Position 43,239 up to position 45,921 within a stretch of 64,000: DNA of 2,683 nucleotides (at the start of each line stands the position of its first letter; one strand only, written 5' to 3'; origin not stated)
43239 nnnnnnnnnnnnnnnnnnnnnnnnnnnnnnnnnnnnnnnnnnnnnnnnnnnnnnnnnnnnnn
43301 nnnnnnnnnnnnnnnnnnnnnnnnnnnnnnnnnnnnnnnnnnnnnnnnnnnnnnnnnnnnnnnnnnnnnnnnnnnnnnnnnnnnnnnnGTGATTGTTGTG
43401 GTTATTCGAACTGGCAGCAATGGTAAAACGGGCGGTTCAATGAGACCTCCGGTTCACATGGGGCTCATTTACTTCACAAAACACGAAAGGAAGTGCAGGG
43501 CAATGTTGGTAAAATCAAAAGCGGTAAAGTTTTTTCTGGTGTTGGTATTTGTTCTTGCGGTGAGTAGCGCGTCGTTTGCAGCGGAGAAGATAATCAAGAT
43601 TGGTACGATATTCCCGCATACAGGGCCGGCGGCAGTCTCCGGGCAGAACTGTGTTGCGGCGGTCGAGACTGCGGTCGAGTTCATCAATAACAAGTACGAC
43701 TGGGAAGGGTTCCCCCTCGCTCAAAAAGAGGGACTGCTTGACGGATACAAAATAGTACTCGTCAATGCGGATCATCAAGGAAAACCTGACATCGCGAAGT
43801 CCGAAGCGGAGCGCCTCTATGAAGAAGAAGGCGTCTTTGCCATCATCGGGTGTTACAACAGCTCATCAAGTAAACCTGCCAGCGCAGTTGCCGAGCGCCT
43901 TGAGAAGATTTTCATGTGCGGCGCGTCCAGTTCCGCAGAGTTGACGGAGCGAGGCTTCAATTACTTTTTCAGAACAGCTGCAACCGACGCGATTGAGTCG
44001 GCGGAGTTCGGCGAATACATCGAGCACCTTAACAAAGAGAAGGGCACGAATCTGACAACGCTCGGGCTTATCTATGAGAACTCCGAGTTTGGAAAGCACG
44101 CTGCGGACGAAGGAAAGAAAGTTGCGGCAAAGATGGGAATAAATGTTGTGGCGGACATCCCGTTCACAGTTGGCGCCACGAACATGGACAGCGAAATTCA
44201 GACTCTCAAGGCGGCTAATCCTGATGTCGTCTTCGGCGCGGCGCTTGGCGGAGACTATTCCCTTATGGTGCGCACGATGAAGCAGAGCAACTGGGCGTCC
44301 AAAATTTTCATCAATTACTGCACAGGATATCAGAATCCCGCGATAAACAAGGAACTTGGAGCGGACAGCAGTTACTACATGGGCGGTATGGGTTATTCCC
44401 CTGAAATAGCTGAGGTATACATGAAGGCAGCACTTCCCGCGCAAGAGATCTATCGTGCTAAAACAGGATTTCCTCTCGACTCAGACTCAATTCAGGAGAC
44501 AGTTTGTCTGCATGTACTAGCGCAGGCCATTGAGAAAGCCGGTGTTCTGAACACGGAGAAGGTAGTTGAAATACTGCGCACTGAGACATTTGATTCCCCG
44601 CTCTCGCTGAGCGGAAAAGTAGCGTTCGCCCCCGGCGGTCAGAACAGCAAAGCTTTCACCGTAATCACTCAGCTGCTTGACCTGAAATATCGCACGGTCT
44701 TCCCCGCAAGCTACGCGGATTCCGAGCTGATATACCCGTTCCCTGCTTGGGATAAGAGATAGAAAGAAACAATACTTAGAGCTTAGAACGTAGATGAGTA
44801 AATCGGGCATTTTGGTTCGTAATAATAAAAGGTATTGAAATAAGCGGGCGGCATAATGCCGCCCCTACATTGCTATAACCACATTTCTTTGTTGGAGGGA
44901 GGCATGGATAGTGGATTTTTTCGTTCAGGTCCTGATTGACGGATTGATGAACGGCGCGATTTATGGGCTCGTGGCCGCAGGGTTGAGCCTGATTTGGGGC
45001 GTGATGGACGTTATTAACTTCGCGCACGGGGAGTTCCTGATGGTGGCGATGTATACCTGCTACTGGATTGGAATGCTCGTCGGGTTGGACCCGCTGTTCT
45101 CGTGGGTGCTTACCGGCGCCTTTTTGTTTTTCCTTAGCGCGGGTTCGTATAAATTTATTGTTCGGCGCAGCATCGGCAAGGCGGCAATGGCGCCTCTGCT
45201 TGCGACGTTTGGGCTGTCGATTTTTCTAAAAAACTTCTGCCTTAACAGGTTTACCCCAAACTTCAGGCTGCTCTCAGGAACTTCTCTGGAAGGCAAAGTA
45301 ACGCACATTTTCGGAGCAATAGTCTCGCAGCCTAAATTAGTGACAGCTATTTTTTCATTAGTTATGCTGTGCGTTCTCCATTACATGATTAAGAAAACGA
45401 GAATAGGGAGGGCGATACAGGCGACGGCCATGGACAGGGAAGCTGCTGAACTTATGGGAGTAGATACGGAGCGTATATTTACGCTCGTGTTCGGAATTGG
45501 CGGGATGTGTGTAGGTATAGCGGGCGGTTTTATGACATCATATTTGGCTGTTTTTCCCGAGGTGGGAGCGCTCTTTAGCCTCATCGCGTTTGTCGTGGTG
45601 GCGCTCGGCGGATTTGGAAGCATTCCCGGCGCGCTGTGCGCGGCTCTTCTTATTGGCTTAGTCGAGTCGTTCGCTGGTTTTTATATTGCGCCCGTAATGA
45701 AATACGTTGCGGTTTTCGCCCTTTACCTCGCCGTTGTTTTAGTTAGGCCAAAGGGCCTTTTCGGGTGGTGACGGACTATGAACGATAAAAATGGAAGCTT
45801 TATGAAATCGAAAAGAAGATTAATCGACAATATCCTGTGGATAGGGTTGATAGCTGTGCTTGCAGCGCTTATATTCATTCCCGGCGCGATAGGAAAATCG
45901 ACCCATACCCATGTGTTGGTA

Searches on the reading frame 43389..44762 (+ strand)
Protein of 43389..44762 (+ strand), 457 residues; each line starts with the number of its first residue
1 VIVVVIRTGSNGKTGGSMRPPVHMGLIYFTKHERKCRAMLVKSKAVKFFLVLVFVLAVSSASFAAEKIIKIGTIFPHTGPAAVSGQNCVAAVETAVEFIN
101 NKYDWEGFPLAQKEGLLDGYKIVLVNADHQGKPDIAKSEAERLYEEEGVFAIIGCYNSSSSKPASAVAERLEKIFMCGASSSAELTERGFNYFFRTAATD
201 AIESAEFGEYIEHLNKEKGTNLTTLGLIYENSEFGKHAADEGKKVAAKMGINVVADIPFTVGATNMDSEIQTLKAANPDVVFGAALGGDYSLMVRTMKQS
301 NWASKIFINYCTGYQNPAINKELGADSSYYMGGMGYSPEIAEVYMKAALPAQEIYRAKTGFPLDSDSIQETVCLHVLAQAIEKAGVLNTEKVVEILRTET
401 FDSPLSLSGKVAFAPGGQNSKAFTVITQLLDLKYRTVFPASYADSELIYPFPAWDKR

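Call 35: search_protein_families(library=pfam, proteins=[window:43389-44762:+], max_evalue=0.001)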
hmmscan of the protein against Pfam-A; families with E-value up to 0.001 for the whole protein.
window:43389-44762:+ (457 aa): 3 families
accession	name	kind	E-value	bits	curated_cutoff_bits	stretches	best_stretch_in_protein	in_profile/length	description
PF13458.12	Peripla_BP_6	-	1.4e-51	176.6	31.7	1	69-425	2-335/343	Periplasmic binding protein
PF13433.12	Peripla_BP_5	-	5e-20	72.3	27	1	69-415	1-322/363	Periplasmic binding protein domain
PF01094.35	ANF_receptor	-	2.3e-12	47.1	25.4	1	113-423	16-345/353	Receptor family ligand binding region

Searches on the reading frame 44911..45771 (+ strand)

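Call 35: search_protein_families(library=pfam, proteins=[window:44911-45771:+], max_evalue=0.001)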
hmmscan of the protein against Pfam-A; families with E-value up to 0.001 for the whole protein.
window:44911-45771:+ (286 aa): 1 family
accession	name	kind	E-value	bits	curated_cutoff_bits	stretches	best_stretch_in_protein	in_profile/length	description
PF02653.21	BPD_transp_2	-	3.4e-38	131.8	26.8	1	8-275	2-268/269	Branched-chain amino acid transport system / permease component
